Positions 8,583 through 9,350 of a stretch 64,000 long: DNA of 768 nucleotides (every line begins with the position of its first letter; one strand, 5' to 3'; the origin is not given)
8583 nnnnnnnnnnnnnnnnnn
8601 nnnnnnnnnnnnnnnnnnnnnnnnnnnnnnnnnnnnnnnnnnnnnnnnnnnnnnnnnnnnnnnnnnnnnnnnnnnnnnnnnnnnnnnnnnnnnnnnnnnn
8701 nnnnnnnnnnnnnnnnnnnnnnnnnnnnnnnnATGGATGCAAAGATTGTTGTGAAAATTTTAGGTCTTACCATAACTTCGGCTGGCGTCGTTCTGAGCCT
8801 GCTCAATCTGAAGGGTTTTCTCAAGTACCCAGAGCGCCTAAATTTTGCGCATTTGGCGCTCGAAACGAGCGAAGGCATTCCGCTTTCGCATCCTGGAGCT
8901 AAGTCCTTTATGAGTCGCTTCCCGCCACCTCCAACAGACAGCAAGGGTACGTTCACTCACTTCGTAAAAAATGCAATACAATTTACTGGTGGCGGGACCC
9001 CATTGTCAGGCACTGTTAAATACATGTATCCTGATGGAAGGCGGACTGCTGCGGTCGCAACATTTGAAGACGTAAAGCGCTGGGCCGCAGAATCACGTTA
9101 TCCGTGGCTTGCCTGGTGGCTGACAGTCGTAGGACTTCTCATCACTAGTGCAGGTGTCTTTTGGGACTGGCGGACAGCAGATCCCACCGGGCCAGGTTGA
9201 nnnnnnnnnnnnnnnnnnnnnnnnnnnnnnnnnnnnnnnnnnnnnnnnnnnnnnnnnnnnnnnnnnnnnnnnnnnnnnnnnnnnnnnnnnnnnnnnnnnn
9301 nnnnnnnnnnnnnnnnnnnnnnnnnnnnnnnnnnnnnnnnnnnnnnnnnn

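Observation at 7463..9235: Two unknown membrane proteins, one bracketed by 46-bp hairpin-forming direct repeats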

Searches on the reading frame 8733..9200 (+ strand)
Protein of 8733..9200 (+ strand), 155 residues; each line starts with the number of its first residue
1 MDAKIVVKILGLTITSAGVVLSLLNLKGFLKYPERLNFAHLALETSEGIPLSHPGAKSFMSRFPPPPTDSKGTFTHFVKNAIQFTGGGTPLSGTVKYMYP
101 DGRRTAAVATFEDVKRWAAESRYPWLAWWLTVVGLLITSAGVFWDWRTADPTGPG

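Call 9: search_protein_families(library=pfam, proteins=[window:8733-9200:+], max_evalue=0.1)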
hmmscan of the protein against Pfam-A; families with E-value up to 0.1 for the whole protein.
window:8733-9200:+ (155 aa): 0 families

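Call 10: search_protein_families(library=padloc, proteins=[window:8733-9200:+], max_evalue=0.1)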
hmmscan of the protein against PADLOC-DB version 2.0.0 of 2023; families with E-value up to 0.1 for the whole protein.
window:8733-9200:+ (155 aa): 0 families

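Call 12: find_homologous_proteins(query=window:8733-9200:+, max_evalue=0.01)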
Query window:8733-9200:+ (155 aa): 1 proteins with E <= 0.01 among 115 candidates.
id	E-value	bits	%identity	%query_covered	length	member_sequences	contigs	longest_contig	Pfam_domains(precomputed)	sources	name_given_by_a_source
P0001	1.9e-100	351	100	100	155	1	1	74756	-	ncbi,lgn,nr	ncbi:MAG: hypothetical protein HY597_05725 [Candidatus Omnitrophica bacterium]|nr:hypothetical prote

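Call 34: search_protein_representatives(protein=window:8733-9200:+)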
Query: 155 residues. Proteins with E-value up to 0.001 (for the whole library): 97; up to 1e-10: 47; up to 1e-30: 2. The best 97 are listed.
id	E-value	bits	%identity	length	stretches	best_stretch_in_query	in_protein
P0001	6.1e-101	351.3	100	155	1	1-155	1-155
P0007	2.3e-32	128.3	47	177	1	8-138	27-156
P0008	8.8e-30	120.0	40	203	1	6-135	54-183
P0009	8.2e-29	116.8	43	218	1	7-137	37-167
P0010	3.8e-27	111.4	37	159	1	7-149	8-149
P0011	1.2e-26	109.8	37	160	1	7-136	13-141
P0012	2.0e-26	109.1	39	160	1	5-144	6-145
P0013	6.4e-26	107.4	37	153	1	8-148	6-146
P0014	6.1e-25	104.2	45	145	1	15-138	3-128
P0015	8.3e-25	103.8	39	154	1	5-149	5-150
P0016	1.1e-24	103.3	43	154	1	9-139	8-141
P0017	6.1e-23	97.7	41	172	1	6-148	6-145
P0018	7.9e-23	97.3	35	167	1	5-148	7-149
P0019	3.1e-22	95.4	33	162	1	5-148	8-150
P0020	3.7e-21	91.9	36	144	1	8-140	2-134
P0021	1.4e-20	90.0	38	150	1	7-147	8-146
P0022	2.6e-20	89.1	36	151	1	5-143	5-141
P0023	5.1e-20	88.2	38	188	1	6-138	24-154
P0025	2.5e-19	86.0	35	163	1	7-147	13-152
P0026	7.2e-19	84.5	39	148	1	8-138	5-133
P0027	8.3e-19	84.3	33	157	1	1-151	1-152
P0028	5.9e-17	78.2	33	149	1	5-148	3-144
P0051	6.1e-11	58.7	30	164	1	7-144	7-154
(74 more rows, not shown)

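Call 37: find_homologous_proteins(query=A3, max_evalue=0.001)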
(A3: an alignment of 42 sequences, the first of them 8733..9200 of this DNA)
Query A3 (42 sequences) (155 aa, profile of the alignment): 9 proteins with E <= 0.001 among 8000 candidates.
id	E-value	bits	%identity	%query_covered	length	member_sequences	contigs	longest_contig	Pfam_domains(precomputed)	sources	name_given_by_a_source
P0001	1.2e-52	196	100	100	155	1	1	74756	-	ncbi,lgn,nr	ncbi:MAG: hypothetical protein HY597_05725 [Candidatus Omnitrophica bacterium]|nr:hypothetical prote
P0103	6.3e-50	187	35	84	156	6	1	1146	-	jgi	-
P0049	4.8e-38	148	29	82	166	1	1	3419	-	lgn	-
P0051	2.8e-36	142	27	72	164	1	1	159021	-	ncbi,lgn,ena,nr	ncbi:MAG: hypothetical protein F9K32_03635 [Desulfobulbaceae bacterium]|nr:MAG: hypothetical protein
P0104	5.8e-36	141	27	85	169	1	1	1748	-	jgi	jgi:hypothetical protein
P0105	7.6e-33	131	27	81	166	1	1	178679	-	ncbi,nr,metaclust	ncbi:hypothetical protein AMR41_29080 [Hapalosiphon sp. MRB220]|nr:hypothetical protein AMR41_29080 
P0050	1.5e-32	130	30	90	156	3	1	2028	-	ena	-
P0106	5.0e-30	122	26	82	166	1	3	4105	-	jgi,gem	-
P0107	4.3e-20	90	28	55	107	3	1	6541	-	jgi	-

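Call 38: find_encoding_contigs(protein=P0051, flank=8000)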
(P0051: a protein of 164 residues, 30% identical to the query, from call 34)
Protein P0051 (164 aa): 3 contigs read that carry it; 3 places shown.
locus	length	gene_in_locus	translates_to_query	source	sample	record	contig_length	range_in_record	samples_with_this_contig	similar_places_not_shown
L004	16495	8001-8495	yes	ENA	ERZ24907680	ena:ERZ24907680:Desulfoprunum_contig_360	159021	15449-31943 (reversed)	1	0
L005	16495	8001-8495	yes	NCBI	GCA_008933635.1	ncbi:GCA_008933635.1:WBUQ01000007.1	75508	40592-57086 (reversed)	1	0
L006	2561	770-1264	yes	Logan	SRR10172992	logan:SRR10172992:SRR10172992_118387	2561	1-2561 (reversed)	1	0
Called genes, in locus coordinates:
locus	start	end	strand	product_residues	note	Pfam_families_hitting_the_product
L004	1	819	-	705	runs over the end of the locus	-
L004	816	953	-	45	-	-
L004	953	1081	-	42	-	-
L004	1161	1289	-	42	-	-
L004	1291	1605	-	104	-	-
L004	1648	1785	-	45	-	-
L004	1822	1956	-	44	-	-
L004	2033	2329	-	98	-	-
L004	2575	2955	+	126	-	PF07022:Phage_CI_repr (weak)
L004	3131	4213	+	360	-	-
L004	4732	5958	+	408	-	-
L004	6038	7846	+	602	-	PF13238:AAA_18 (faint), PF00383:dCMP_cyt_deam_1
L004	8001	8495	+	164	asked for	-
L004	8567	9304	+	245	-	-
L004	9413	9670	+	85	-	-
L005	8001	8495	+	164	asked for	-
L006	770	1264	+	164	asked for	-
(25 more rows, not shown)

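Call 39: find_encoding_contigs(protein=P0105, flank=8000)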
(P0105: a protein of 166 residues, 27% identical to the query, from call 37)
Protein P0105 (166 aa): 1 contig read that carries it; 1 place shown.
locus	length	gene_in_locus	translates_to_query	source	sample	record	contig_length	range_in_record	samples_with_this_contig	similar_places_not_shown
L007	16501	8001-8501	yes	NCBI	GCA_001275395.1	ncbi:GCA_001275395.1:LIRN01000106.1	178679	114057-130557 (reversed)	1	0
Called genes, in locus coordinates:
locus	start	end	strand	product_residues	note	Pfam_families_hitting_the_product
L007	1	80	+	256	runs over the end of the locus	-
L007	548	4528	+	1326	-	PF08447:PAS_3 (weak), PF00989:PAS, PF08448:PAS_4, PF01590:GAF, PF13185:GAF_2, PF00512:HisKA, PF02518:HATPase_c, PF00072:Response_reg, +3 more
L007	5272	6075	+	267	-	PF00902:TatC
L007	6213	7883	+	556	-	PF00890:FAD_binding_2, PF01266:DAO (weak), PF03486:HI0933_like (faint), PF07992:Pyr_redox_2 (faint), PF02910:Succ_DH_flav_C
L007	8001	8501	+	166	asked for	-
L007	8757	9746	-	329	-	PF07884:VKOR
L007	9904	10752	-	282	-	PF03437:BtpA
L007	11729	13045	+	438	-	PF00919:UPF0004, PF04055:Radical_SAM, PF18693:TRAM_2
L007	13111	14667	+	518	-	PF00270:DEAD, PF04851:ResIII (weak), PF00271:Helicase_C, PF25399:DeaD_dimer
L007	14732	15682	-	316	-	PF00248:Aldo_ket_red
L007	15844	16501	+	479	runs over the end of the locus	PF03209:PUCC, PF07690:MFS_1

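Call 40: find_encoding_contigs(protein=P0007, flank=8000)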
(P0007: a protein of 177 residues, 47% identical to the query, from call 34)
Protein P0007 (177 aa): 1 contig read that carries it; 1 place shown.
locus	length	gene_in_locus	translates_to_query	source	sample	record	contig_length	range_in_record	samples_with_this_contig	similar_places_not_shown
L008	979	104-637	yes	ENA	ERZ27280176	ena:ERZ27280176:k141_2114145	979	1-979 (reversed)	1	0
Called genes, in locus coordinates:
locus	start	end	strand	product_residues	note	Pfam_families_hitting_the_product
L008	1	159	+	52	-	?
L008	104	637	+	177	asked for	-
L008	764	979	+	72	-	?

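Call 45: search_protein_families(library=pfam, alignment_id=A3, max_evalue=0.01)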
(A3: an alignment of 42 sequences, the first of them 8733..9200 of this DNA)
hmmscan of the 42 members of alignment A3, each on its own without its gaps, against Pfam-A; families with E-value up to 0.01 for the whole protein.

A. member 1, window:8733-9200:+ (155 aa): 0 families

B. families by the number of members that match (of 42 scanned): 2 families
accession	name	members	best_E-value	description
PF07695.17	7TMR-DISM_7TM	1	0.0071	7TM diverse intracellular signalling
PF17608.7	DUF5504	1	0.0081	Family of unknown function (DUF5504)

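Call 46: search_solved_structures(query=A3, max_evalue=1)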
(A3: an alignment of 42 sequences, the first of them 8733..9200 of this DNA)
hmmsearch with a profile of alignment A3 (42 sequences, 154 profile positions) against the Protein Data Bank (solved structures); distinct sequences matched with E-value up to 1: 4.
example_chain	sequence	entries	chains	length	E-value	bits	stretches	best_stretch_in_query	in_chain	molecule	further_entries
9u78_A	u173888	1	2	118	0.0021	20.9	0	104-118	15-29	Single Chain Protein of De Novo Designed Helix Bundles-4EH2 with KDPV Loop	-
8qp6_A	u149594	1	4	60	0.43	13.5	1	101-122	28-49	1W4K_08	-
1w4j_A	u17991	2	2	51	0.44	13.4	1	104-122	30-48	PYRUVATE DEHYDROGENASE E2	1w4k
8y3r_B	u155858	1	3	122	0.79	12.6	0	92-122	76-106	Heavy chain of H3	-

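Call 47: list_cluster_members(proteins=[P0008, P0009, P0010, P0011, P0012, P0013, P0014, P0015, P0016, P0017])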
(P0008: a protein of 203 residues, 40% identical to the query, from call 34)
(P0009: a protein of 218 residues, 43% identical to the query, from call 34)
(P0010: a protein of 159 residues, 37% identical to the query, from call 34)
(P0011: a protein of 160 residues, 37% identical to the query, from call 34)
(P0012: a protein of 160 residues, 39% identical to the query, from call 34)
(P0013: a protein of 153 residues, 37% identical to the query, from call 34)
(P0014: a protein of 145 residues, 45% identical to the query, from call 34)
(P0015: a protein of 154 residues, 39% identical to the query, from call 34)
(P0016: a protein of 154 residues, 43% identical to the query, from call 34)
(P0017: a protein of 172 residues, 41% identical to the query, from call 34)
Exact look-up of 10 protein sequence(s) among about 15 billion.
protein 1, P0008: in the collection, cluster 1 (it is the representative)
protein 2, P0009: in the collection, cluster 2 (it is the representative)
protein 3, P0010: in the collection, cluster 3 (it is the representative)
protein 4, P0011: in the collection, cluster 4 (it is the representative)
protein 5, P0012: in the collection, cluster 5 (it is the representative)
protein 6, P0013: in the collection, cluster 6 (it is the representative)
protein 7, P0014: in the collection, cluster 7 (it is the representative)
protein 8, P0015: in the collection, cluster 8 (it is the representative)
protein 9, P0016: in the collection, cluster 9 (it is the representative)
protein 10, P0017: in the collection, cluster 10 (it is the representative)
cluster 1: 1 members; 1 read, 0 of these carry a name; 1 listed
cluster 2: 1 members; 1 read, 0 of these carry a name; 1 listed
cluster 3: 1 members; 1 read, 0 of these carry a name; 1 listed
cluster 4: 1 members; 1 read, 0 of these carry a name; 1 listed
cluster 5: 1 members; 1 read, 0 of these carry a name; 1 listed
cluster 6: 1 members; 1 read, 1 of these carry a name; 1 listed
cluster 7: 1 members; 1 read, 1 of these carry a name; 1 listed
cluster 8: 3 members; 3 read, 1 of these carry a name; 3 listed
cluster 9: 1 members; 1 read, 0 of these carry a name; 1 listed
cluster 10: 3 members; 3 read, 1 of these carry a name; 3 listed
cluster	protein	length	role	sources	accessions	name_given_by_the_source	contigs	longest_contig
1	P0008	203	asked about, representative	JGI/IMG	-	-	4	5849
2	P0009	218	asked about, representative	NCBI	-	-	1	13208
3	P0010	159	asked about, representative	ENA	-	-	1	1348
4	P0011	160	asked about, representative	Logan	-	-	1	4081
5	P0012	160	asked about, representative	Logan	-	-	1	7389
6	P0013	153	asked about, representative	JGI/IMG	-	hypothetical protein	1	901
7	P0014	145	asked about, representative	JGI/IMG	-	hypothetical protein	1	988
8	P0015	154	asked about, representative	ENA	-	-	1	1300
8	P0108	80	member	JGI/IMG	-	hypothetical protein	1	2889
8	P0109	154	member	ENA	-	-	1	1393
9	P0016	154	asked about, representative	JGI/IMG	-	-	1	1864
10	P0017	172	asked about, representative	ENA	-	-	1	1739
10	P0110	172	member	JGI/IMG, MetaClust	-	\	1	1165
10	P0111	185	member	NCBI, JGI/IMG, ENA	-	-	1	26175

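Call 48: find_encoding_contigs(protein=P0009, flank=8000)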
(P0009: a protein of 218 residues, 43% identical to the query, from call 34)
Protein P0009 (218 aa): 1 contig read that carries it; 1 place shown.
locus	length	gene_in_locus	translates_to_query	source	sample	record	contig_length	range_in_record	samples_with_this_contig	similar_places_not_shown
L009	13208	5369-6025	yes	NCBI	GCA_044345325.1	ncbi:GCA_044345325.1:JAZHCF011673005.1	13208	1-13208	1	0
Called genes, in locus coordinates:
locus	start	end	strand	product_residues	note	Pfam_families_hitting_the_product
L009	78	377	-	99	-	-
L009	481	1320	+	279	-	-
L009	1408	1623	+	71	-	-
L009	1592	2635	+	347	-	PF28206:Vpar_1526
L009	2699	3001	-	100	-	-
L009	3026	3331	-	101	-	-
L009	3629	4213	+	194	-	-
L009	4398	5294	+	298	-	PF18928:DUF5677 (faint)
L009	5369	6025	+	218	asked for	-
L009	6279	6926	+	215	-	-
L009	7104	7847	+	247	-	PF22945:LEM-3_GIY-YIG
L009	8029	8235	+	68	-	-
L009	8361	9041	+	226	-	-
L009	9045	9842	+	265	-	-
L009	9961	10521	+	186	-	-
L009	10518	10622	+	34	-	-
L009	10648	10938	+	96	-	-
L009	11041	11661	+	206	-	-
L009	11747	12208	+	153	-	-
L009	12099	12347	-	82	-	-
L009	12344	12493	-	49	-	-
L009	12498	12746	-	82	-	-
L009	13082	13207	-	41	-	?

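Call 49: find_encoding_contigs(protein=P0012, flank=8000)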
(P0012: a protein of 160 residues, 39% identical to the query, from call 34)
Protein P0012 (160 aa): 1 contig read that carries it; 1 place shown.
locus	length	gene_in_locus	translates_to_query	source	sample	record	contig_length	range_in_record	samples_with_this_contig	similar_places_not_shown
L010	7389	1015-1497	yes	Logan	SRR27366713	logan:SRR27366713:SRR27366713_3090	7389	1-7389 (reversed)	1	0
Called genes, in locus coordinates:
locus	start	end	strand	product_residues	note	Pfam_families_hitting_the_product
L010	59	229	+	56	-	-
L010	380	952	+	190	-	-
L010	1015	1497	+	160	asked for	-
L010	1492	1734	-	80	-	-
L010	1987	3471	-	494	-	PF03050:DDE_Tnp_IS66, PF13817:DDE_Tnp_IS66_C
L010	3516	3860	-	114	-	PF05717:TnpB_IS66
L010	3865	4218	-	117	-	-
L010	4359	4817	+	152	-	PF04229:GrpB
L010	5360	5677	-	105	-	-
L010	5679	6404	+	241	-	-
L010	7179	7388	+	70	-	?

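Call 50: find_encoding_contigs(protein=P0111, flank=8000)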
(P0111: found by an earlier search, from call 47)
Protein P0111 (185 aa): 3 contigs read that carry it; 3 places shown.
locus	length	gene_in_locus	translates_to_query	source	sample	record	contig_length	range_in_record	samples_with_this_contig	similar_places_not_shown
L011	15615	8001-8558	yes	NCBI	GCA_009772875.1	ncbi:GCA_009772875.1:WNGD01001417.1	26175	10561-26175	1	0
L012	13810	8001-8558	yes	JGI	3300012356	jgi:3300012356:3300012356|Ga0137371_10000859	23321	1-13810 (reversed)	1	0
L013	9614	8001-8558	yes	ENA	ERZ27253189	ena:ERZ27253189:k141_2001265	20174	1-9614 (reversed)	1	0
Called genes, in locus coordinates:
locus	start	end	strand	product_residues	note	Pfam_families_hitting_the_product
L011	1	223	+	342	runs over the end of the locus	-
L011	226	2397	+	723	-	PF04879:Molybdop_Fe4S4, PF00384:Molybdopterin, PF01568:Molydop_binding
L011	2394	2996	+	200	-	PF00037:Fer4 (weak), PF12797:Fer4_2 (weak), PF13237:Fer4_10 (weak), PF13247:Fer4_11, PF12838:Fer4_7, PF13187:Fer4_9 (weak), PF25160:LdpA_Fe-S-bd (weak), PF00037:Fer4 (weak), +5 more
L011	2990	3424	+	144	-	PF00355:Rieske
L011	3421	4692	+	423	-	PF07690:MFS_1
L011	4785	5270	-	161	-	-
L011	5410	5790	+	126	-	-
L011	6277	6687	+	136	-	PF09509:Hypoth_Ymh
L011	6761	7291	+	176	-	-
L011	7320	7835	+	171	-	-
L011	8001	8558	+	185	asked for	-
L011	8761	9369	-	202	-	-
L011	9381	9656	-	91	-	-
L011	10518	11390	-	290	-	PF10118:Metal_hydrol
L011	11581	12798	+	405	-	PF00575:S1, PF23459:S1_RRP5 (weak)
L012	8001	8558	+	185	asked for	-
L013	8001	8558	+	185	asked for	-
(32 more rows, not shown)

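Call 53: predict_structure(alignment_id=A3)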
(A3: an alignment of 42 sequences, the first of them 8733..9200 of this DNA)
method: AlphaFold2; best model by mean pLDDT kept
length: 155 residues; sequences in the alignment: 42
mean_pLDDT: 92.7   pTM: 0.79
mean pLDDT of the five models: 92.7, 91.9, 91.7, 91.2, 90.3
residues with pLDDT >= 90: 127; 70-90: 24; 50-70: 3; < 50: 1
segments of 3 or more residues with pLDDT < 50: none
pLDDT, mean of each block of 10 residues (from residue 1): 91 95 92 97 95 98 90 91 89 95 96 97 91 94 92 69
secondary structure, 60 per line:
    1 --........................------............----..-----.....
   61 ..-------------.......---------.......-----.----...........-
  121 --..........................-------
elements in order: H3-26 H33-44 H56-62 E76-82 E92-98 H111-119 H123-148

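Call 62: fold_search(model_id=the predicted structure, library=pdb)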
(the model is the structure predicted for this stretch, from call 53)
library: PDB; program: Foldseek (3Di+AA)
matches with E <= 10: 241; with E <= 0.001: 0
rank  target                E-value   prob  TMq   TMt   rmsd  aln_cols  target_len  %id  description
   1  8r1o_D                3.8e-01  0.20  0.19  0.13  14.0        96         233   12  Structure of C. thermophilum RNA exosome core (released 2024-07-17)
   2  6v35_E                5.2e-01  0.33  0.38  0.31  14.6       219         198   12  Cryo-EM structure of Ca2+-free hsSlo1-beta4 channel complex (released 2019-12-25)
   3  9czk_E                5.9e-01  0.23  0.35  0.27  14.5       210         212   12  Ca2+ free hSlo1 + beta2N-beta4 channel in nanodisc. (released 2025-03-05)
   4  9cxh_B                9.7e-01  0.10  0.18  0.04  13.2        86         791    9  Structure of PDE6C in complex with the rod inhibitory p gamma subunit in the presence of cGMP (released 2024-12-18)
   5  2azt_B                1.3e+00  0.05  0.15  0.10  19.8       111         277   10  Crystal structure of H176N mutant of human Glycine N-Methyltransferase (released 2006-09-26)
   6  6p7l_F                1.5e+00  0.04  0.13  0.15  10.1        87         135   16  1.8 Angstrom structure of Aln2 from Streptomyces sp. CM020 (released 2020-06-17)
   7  8ekc_l                1.5e+00  0.02  0.11  0.12  16.4        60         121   10  Escherichia coli 70S ribosome bound to thermorubin, deacylated P-site tRNAfMet and aminoacylated A-site Phe-tRNA (released 2022-12-07)
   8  1t4n_MODEL_1_A        1.6e+00  0.08  0.18  0.28  15.7        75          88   12  Solution structure of Rnt1p dsRBD (released 2004-07-13)
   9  6cp9_G                1.6e+00  0.08  0.16  0.20  10.8        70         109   11  Contact-dependent growth inhibition toxin - immunity protein complex from Klebsiella pneumoniae 342 (released 2019-03-13)
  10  5mmj_y                1.6e+00  0.08  0.15  0.20  21.8        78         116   14  Structure of the small subunit of the chloroplast ribosome (released 2017-01-11)
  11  6cnp_B                1.7e+00  0.08  0.12  0.25   5.7        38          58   21  Crystal structure of MBD2 complex with methylated CpG island (released 2018-03-28)
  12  3gvp_C                1.7e+00  0.05  0.14  0.07   9.9        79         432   11  Human SAHH-like domain of human adenosylhomocysteinase 3 (released 2009-06-09)
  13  8fmw_L                1.7e+00  0.02  0.11  0.13  17.6        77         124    8  The structure of a hibernating ribosome in the Lyme disease pathogen (released 2023-11-08)
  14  9r2r_B                1.7e+00  0.02  0.11  0.13  16.2       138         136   12  De novo designed M7 protein fold (released 2025-05-14)
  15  6c1a_B                1.8e+00  0.05  0.12  0.22   7.2        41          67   17  MBD2 in complex with methylated DNA (released 2018-02-14)
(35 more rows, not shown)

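Call 70: search_dna_similar(query=window:8733-9200:+, collection=plasmids, mode=protein, max_evalue=0.01)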
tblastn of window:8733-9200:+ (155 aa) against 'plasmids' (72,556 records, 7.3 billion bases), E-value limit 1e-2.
No match.

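Call 71: search_dna_similar(query=window:8733-9200:+, collection=phages, mode=protein, max_evalue=0.01)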
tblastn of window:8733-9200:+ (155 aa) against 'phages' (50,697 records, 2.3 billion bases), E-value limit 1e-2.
No match.

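Call 74: search_protein_families(library=phrogs, alignment_id=A3, max_evalue=0.01)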
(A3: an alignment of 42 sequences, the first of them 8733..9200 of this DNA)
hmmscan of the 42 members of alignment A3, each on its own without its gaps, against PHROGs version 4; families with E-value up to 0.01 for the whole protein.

A. member 1, window:8733-9200:+ (155 aa): 0 families

B. families by the number of members that match (of 42 scanned): 1 family
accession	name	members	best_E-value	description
phrog_4237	-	1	0.0043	holin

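Call 75: search_protein_families(library=ncbifam, proteins=[window:8733-9200:+, P0007, P0009], max_evalue=0.1)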
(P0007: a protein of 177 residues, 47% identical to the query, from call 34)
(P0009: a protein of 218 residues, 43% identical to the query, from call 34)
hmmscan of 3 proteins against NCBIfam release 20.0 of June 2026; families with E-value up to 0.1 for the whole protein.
window:8733-9200:+ (155 aa): 0 families

P0007 (177 aa): 0 families

P0009 (218 aa): 0 families

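Call 76: search_protein_families(library=padloc, alignment_id=A3, max_evalue=0.01)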
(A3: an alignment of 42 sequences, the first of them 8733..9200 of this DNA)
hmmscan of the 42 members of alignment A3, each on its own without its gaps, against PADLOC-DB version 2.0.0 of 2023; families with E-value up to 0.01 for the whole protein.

A. member 1, window:8733-9200:+ (155 aa): 0 families

B. families by the number of members that match (of 42 scanned): 1 family
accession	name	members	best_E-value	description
PDLC02929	NDT_II-A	1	0.0073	-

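Call 87: list_cluster_members(proteins=[P0018, P0019, P0020, P0021, P0022, P0023, P0025, P0026, P0027, P0028])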
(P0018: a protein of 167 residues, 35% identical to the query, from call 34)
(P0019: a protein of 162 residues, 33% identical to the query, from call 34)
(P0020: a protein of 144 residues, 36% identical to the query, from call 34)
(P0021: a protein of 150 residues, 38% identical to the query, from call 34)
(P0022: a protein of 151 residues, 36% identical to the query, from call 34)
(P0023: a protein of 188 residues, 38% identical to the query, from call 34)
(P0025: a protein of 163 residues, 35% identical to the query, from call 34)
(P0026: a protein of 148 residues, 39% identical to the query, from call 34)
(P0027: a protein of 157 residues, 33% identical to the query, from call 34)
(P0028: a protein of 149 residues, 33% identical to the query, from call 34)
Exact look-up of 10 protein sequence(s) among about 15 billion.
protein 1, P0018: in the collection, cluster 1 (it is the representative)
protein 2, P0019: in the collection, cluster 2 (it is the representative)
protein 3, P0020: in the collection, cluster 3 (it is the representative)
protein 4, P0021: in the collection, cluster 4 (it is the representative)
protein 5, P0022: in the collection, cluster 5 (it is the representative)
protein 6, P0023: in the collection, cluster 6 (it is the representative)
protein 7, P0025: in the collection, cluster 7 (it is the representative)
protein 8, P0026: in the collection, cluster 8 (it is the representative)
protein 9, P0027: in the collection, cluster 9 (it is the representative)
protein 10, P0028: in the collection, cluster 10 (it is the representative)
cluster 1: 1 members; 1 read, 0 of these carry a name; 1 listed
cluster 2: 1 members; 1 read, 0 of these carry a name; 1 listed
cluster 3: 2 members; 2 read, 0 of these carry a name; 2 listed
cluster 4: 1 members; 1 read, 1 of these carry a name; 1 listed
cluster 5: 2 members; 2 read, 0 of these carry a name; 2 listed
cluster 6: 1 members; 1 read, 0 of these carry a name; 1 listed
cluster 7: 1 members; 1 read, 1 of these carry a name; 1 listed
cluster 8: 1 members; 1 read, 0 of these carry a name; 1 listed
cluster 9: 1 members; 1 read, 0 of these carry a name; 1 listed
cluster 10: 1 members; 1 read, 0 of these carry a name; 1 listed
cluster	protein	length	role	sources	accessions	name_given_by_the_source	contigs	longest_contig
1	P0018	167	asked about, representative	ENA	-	-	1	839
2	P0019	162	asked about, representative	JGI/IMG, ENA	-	-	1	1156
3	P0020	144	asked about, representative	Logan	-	-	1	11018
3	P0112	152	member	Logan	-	-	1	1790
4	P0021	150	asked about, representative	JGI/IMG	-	hypothetical protein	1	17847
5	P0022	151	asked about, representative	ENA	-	-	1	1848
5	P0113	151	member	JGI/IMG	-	-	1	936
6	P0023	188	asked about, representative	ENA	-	-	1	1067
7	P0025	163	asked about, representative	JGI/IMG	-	hypothetical protein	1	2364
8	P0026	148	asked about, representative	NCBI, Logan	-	-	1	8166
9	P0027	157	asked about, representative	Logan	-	-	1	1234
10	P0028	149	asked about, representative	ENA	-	-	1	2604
